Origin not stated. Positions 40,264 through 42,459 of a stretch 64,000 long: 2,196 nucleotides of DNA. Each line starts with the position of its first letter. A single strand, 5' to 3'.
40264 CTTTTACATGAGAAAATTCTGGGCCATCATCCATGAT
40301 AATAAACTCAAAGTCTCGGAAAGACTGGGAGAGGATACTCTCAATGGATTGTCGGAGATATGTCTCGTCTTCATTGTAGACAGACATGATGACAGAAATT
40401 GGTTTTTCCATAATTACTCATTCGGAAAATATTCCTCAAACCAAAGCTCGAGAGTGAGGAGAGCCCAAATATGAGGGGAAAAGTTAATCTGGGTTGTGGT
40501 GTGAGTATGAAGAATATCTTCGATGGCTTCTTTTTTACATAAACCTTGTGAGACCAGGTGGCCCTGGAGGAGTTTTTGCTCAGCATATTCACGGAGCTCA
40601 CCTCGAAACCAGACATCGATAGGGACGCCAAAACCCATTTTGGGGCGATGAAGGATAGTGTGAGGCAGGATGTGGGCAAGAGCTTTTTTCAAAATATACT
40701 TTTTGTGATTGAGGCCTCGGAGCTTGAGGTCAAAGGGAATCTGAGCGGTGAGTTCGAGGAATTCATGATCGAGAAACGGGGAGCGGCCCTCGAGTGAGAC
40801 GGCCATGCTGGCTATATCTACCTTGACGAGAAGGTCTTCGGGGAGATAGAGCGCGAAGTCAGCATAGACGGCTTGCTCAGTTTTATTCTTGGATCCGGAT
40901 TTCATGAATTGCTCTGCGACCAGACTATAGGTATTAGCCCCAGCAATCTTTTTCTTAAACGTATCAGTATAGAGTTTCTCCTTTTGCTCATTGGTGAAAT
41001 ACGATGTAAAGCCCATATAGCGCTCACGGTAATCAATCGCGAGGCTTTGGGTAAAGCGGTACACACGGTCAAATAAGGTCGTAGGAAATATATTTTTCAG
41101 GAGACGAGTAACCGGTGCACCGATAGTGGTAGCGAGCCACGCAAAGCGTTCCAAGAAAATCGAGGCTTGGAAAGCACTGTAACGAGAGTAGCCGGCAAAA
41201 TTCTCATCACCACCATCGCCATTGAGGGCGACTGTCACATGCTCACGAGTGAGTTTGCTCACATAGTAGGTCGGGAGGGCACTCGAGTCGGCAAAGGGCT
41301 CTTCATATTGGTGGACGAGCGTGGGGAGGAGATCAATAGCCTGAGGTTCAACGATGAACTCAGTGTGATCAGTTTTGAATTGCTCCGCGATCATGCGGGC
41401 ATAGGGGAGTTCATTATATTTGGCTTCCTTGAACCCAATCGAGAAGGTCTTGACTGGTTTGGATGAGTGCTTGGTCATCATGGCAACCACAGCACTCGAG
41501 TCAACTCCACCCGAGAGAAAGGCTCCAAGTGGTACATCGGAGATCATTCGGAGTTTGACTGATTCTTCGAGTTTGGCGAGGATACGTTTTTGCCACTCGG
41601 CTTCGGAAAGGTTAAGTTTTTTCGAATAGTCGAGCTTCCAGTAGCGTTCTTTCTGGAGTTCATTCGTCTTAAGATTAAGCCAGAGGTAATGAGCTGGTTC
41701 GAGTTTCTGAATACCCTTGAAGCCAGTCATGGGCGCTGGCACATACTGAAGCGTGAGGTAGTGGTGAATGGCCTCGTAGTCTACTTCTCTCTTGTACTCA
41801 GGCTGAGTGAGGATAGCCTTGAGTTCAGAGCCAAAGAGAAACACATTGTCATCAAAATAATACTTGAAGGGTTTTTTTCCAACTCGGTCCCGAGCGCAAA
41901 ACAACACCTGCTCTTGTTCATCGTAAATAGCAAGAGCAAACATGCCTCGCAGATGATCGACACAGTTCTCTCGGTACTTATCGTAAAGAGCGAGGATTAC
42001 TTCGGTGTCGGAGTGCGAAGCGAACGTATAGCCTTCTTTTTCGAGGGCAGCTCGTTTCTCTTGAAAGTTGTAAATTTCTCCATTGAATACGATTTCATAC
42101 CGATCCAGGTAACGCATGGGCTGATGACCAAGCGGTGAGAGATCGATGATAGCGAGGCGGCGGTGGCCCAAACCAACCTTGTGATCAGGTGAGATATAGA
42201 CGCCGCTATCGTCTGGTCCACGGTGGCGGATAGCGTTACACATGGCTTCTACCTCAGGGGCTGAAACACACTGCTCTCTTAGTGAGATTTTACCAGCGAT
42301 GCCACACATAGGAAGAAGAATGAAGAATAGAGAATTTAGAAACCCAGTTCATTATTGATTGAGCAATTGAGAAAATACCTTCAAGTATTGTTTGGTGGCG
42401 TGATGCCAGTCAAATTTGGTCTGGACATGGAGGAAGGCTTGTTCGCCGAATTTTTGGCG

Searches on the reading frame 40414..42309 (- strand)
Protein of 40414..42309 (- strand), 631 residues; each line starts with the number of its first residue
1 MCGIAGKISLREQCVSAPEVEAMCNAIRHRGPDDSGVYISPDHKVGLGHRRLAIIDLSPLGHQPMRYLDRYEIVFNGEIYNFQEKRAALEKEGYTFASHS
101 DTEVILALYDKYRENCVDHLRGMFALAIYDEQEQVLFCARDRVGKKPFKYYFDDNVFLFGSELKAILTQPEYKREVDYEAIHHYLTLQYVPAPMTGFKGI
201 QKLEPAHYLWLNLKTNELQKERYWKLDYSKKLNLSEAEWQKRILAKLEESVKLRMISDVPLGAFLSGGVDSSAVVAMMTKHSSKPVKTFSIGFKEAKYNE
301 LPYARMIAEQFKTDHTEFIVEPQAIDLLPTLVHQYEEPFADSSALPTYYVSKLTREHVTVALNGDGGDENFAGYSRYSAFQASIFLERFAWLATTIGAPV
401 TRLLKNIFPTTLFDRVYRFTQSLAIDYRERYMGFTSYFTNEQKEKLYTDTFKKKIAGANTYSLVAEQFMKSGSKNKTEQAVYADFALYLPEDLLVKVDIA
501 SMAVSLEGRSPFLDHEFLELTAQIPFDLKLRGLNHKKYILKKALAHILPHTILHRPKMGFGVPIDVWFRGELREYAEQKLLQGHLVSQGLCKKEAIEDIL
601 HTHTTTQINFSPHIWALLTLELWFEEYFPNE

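Call 7: search_protein_families(library=pfam, proteins=[window:40414-42309:-], max_evalue=0.001)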
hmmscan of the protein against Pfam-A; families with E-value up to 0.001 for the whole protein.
window:40414-42309:- (631 aa): 5 families
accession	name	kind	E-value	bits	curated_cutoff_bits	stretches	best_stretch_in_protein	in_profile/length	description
PF00733.27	Asn_synthase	-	1.5e-101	341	21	1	244-625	3-354/354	Asparagine synthase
PF13537.11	GATase_7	-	3.5e-43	147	25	1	49-167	1-122/123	Glutamine amidotransferase domain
PF13522.11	GATase_6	-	2.7e-39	134.6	27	1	32-162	1-130/130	Glutamine amidotransferase domain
PF06508.19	QueC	-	0.00091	19.2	22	0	264-320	5-60/210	Queuosine biosynthesis protein QueC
PF12481.13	DUF3700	-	0.00096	19.1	27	0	114-154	123-163/228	Aluminium induced protein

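Call 13: find_encoding_contigs(protein=window:40414-42309:-, flank=10000, max_places=6)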
Protein window:40414-42309:- (631 aa): 1 contig read that carries it; 1 place shown.
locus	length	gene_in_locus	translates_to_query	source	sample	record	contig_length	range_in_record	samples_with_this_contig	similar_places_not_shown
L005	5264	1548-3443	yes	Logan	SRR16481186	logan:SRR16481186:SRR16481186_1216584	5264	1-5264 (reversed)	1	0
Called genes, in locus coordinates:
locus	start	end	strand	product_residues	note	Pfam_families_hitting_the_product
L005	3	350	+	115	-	?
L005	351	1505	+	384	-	PF13439:Glyco_transf_4, PF13579:Glyco_trans_4_4, PF00534:Glycos_transf_1, PF13692:Glyco_trans_1_4, PF13524:Glyco_trans_1_2 (weak)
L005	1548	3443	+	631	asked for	PF13522:GATase_6, PF13537:GATase_7, PF00733:Asn_synthase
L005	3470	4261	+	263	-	PF00535:Glycos_transf_2, PF10111:Glyco_tranf_2_2, PF13641:Glyco_tranf_2_3 (weak)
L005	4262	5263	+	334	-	?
